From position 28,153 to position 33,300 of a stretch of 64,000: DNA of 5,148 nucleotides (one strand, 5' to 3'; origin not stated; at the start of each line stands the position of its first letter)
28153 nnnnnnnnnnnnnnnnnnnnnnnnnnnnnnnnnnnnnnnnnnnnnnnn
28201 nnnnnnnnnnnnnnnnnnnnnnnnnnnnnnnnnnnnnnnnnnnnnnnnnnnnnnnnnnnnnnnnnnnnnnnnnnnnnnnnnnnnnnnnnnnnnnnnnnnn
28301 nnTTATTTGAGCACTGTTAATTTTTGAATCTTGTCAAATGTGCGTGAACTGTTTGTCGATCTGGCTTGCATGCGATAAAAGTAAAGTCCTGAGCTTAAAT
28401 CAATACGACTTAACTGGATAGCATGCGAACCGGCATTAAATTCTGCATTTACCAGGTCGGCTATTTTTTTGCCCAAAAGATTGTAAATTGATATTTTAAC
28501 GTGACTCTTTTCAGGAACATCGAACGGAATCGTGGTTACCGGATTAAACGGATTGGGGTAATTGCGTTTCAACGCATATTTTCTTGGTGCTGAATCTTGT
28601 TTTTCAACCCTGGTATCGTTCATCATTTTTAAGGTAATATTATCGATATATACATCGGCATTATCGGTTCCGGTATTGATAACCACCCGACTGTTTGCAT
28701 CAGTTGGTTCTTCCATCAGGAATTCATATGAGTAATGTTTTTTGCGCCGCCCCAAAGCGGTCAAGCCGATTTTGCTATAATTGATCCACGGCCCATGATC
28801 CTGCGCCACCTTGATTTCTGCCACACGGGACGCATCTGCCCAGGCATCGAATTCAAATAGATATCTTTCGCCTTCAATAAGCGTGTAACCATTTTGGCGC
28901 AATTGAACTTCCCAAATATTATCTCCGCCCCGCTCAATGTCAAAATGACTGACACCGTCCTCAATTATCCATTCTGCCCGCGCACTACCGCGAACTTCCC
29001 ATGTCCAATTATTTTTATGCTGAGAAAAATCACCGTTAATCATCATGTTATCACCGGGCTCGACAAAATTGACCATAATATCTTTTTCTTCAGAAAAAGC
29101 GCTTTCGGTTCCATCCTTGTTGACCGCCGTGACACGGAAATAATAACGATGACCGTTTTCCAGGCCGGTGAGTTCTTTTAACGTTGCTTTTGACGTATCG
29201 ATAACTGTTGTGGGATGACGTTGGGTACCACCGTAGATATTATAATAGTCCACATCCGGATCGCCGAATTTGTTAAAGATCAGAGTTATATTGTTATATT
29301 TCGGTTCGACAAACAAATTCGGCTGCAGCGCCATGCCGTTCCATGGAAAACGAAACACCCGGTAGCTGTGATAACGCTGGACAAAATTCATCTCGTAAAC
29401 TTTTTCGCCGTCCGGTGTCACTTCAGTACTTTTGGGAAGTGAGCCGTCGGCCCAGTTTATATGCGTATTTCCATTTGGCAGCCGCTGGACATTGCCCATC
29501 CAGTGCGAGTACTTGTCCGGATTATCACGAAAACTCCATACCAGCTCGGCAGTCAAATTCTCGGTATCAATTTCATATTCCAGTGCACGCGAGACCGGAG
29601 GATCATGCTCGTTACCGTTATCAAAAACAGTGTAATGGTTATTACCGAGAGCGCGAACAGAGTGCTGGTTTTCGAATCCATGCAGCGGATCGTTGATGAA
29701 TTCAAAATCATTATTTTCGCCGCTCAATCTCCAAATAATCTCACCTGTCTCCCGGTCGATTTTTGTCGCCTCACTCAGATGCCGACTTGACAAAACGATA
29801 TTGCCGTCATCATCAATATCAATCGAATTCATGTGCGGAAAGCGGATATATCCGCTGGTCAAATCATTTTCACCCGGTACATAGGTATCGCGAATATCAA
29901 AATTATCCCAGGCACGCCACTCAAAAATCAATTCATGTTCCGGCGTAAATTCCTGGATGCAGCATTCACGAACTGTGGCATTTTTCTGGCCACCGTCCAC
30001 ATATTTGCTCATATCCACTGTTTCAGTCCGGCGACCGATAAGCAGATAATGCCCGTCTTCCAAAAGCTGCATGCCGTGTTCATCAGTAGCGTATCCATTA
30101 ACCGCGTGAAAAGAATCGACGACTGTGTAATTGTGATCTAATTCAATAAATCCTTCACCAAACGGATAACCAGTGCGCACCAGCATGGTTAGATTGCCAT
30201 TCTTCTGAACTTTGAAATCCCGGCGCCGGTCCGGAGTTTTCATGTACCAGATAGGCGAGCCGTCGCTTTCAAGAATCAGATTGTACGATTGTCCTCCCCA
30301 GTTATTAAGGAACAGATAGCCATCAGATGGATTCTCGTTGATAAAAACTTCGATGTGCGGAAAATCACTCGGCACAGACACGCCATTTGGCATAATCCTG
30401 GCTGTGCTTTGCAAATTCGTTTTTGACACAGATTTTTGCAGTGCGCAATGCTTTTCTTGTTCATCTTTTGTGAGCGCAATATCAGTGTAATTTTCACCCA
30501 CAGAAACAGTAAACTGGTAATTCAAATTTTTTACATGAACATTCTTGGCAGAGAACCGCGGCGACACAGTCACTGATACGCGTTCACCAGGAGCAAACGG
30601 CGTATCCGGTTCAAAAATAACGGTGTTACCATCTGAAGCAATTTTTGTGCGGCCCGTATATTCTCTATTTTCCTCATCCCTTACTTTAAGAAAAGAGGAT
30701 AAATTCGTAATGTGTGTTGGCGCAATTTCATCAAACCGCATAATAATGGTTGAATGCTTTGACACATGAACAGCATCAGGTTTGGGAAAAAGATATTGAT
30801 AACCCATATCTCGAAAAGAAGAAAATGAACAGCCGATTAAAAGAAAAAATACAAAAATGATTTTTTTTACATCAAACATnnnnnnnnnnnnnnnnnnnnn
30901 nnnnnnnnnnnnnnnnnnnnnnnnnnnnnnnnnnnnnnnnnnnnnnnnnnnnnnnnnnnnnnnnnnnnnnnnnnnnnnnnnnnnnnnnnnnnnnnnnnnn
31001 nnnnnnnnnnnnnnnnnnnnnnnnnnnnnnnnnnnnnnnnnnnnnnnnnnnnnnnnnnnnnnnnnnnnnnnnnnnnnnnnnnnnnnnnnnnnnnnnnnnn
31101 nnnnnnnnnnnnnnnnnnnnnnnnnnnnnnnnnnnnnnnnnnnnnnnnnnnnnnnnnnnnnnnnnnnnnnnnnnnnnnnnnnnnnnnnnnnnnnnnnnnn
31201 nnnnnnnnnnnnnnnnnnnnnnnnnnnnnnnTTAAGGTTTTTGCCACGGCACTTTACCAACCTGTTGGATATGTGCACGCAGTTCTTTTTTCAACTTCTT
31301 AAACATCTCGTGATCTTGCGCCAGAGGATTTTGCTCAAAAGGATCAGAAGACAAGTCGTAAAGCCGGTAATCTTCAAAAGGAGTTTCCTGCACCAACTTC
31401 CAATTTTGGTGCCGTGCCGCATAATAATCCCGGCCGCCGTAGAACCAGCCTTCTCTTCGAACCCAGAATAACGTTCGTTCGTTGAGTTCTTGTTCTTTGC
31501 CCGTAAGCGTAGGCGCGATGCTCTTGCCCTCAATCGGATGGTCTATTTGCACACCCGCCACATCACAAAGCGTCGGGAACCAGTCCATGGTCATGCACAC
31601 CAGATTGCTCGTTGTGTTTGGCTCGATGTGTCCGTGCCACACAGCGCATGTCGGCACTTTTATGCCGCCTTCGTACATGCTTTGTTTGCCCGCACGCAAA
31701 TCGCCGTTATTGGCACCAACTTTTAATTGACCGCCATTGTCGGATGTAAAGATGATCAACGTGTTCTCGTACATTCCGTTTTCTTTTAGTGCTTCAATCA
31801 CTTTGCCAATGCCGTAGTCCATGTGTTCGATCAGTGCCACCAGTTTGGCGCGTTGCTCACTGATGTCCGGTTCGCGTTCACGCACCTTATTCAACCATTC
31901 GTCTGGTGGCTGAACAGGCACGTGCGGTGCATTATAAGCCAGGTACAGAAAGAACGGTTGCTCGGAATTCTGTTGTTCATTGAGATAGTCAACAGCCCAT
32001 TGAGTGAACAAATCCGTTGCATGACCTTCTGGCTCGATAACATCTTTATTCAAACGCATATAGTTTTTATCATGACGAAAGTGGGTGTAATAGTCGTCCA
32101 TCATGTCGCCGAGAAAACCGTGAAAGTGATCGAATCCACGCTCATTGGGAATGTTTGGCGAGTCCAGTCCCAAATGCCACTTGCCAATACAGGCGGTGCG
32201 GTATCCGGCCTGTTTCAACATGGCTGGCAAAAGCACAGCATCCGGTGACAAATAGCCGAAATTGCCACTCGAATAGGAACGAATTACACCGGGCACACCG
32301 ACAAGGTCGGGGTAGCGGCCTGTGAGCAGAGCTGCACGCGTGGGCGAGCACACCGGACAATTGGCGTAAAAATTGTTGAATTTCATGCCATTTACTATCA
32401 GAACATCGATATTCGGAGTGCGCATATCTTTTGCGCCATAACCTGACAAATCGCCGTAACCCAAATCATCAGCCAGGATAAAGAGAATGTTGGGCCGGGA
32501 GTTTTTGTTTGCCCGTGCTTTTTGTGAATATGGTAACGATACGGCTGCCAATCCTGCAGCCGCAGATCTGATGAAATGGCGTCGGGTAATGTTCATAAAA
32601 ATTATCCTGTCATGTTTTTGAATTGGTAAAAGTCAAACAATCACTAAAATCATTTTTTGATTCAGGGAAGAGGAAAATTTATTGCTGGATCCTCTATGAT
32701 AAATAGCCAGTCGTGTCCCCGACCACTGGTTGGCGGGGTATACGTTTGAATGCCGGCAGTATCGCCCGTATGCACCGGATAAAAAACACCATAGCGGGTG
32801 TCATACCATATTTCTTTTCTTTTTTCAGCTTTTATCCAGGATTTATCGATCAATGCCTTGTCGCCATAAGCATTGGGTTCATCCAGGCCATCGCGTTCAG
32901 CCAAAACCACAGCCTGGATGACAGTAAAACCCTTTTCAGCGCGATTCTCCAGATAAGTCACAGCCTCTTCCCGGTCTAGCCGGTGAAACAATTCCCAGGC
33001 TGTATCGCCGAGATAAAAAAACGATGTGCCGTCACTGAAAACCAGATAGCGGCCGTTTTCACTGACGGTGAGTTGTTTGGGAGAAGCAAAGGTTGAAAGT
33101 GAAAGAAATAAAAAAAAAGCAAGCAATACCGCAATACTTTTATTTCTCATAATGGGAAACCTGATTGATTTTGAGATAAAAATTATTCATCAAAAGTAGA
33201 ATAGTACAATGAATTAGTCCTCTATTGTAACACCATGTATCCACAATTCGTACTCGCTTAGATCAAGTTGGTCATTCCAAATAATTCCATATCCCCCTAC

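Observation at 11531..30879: Array of five T9SS-secreted ASST-family beta-propeller paralogues carrying carbohydrate-binding modules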

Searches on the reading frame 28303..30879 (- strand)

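Call 3: search_protein_families(library=pfam, proteins=[window:28303-30879:-], max_evalue=0.01)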
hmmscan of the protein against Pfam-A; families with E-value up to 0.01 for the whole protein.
window:28303-30879:- (858 aa): 8 families
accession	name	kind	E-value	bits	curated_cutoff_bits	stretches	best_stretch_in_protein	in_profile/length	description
PF05935.17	Arylsulfotrans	-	5.2e-30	105.1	24.2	1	187-503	15-367/374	Arylsulfotransferase (ASST)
PF14269.12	Arylsulfotran_2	-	4.6e-23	82.5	27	1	265-498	58-299/301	Arylsulfotransferase (ASST)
PF18962.6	Por_Secre_tail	-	8.3e-11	42.5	27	1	774-845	2-70/75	Secretion system C-terminal sorting domain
PF02018.23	CBM_4_9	-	5.4e-10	40.2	25.9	1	611-738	2-133/136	Carbohydrate binding domain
PF13205.12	Big_5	-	8.7e-09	36.5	23.6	1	31-124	11-104/105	Bacterial Ig-like domain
PF00041.27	fn3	-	0.00026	21.6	25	1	542-596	28-78/84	Fibronectin type III domain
PF07198.17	DUF1410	-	0.0038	18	25.5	0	526-581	2-48/61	Protein of unknown function (DUF1410)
PF25788.1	Ig_Rha78A_N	-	0.0048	17.6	27.4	0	572-599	70-97/105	Rha78A-like, N-terminal immunoglobulin domain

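Call 4: search_protein_families(library=ncbifam, proteins=[window:28303-30879:-], max_evalue=0.01)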
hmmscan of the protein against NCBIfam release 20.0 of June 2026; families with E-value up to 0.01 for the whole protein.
window:28303-30879:- (858 aa): 5 families
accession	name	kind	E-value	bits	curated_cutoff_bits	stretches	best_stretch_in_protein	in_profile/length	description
TIGR04183.1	Por_Secre_tail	domain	5.1e-09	36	23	1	774-846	2-67/72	T9SS type A sorting domain-containing protein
NF052323.1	T9SSA_dep_M6i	equivalog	6e-09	34.4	600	1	770-857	957-1042/1043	T9SS-dependent M6-like inactivated metalloprotease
NF049990.1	CellobisidaseCelK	equivalog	3.6e-08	32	1700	1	648-751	86-197/889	cellulose 1,4-beta-cellobiosidase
NF033707.1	T9SS_sortase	equivalog_domain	2.2e-07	28.9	420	1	772-856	1000-1094/1095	type IX secretion system sortase PorU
NF038113.1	T9SSA_dep_M36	equivalog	0.0001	20.6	885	1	771-845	793-863/869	T9SS-dependent M36 family metallopeptidase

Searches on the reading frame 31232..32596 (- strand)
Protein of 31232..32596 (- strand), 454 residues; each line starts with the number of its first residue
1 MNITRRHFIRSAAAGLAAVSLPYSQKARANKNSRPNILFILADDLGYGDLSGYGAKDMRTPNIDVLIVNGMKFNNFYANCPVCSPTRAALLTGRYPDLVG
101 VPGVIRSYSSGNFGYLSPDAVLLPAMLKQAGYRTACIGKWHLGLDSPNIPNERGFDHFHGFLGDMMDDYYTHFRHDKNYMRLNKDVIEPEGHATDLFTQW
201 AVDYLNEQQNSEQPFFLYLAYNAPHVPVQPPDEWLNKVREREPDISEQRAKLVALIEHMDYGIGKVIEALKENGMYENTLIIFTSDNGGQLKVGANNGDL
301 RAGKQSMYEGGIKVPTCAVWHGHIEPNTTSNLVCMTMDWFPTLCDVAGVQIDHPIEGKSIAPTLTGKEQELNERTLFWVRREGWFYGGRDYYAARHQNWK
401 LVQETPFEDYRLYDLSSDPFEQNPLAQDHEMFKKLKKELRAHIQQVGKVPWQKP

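Call 6: search_protein_families(library=pfam, proteins=[window:31232-32596:-], max_evalue=0.001)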
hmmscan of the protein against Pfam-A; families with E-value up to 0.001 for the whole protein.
window:31232-32596:- (454 aa): 4 families
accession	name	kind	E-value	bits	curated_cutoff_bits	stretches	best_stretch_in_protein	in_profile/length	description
PF00884.28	Sulfatase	-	3e-64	217.7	25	1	35-349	1-301/301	Sulfatase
PF16347.10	SGSH_C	-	5e-17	62.9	29.3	1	304-445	8-150/154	N-sulphoglucosamine sulphohydrolase, C-terminal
PF01663.27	Phosphodiest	-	3.7e-06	27.2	23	1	50-288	14-220/342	Type I phosphodiesterase / nucleotide pyrophosphatase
PF14707.11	Sulfatase_C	-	0.00037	21.5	30.9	0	412-450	58-100/127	C-terminal region of aryl-sulfatase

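Call 22: search_protein_families(library=ncbifam, proteins=[window:31232-32596:-], max_evalue=0.001)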
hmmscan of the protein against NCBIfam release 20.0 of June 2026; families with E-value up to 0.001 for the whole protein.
window:31232-32596:- (454 aa): 8 families
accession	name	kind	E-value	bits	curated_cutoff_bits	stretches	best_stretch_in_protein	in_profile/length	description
NF010322.0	PRK13759.1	equivalog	4.4e-56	190.4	481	2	31-241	3-228/486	arylsulfatase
TIGR03417.1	chol_sulfatase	equivalog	7.6e-36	124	433.45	2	241-443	244-436/500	choline-sulfatase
NF052527.1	Mn_arylsulf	exception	2.6e-34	118.9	850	2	250-443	265-448/479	manganese-dependent arylsulfatase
NF045661.1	HdlasePehA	equivalog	9.2e-31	107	900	2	242-377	274-414/506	phosphoric/sulfuric ester hydrolase PehA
NF009027.0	PRK12363.1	equivalog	1.2e-05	24.2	572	1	16-287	139-392/703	phosphoglycerol transferase I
NF038282.1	LapC_YejM_PbgA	exception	1.9e-05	23.2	825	1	196-322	374-477/584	LPS biosynthesis-modulating metalloenzyme YejM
NF038075.1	fam_STM4013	hypoth_equivalog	0.00011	21.8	250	0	199-288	157-233/261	STM4013/SEN3800 family hydrolase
NF053595.1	LptchSynLtaSGpos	equivalog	0.00034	19.3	970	1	172-289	356-467/626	lipoteichoic acid synthase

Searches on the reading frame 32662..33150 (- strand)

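Call 7: search_protein_families(library=pfam, proteins=[window:32662-33150:-], max_evalue=0.001)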
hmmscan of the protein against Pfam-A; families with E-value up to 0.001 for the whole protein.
window:32662-33150:- (162 aa): 2 families
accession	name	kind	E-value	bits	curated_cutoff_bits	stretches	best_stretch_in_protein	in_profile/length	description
PF13204.13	Apiosidase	-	1.9e-28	100.4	26.5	1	30-107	1-78/320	Apiosidase-like, catalytic domain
PF12904.13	Collagen_bind_2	-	1.7e-09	37.8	22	1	95-153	33-92/92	Putative collagen-binding domain of a collagenase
